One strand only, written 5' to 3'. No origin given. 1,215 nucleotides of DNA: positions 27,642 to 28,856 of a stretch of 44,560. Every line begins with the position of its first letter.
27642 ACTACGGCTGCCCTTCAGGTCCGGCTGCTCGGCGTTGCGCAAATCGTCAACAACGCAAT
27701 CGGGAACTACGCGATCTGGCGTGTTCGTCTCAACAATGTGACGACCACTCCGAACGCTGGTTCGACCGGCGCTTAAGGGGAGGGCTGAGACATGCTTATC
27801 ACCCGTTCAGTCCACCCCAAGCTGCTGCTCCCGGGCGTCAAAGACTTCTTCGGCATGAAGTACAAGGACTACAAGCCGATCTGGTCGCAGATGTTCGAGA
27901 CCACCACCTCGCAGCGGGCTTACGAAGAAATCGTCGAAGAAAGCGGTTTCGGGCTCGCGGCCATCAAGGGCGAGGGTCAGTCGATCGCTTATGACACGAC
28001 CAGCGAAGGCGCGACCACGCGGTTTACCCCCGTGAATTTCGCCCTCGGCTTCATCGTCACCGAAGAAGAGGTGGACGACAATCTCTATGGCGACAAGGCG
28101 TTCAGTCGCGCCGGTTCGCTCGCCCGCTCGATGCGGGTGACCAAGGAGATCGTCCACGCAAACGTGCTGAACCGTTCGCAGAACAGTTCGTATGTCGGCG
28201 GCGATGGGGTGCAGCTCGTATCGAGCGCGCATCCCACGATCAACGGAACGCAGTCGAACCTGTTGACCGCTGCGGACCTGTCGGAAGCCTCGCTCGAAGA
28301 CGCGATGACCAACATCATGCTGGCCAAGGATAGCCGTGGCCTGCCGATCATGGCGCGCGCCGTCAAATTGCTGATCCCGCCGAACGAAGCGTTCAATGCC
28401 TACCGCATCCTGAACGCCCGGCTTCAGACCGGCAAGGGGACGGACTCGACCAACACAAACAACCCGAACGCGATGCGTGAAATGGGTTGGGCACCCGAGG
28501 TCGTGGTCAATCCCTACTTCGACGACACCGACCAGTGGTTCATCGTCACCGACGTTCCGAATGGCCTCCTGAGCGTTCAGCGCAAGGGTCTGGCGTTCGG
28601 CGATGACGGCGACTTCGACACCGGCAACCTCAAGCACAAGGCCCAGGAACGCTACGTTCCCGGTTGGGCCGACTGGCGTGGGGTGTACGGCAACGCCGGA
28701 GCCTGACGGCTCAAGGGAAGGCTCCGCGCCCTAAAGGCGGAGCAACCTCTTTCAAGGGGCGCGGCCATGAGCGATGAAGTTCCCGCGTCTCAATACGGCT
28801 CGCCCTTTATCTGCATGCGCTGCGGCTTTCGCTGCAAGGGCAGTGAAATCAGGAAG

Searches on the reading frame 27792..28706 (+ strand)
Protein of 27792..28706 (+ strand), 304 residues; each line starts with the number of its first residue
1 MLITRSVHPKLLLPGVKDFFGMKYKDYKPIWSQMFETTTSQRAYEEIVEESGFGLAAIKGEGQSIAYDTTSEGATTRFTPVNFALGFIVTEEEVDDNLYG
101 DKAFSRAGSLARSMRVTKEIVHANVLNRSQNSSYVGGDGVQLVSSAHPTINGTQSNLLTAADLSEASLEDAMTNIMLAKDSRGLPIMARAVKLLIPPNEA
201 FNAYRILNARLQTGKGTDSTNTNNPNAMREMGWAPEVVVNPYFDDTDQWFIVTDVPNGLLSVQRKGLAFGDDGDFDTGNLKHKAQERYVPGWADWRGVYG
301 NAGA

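Call 55: search_protein_families(library=pfam, proteins=[window:27792-28706:+], max_evalue=0.001)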
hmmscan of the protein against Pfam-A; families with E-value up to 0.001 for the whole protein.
window:27792-28706:+ (304 aa): 1 family
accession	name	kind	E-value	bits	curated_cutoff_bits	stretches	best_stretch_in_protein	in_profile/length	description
PF10124.15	Mu-like_gpT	-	0.00033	20.5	20.1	0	160-222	217-276/289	Mu-like prophage major head subunit gpT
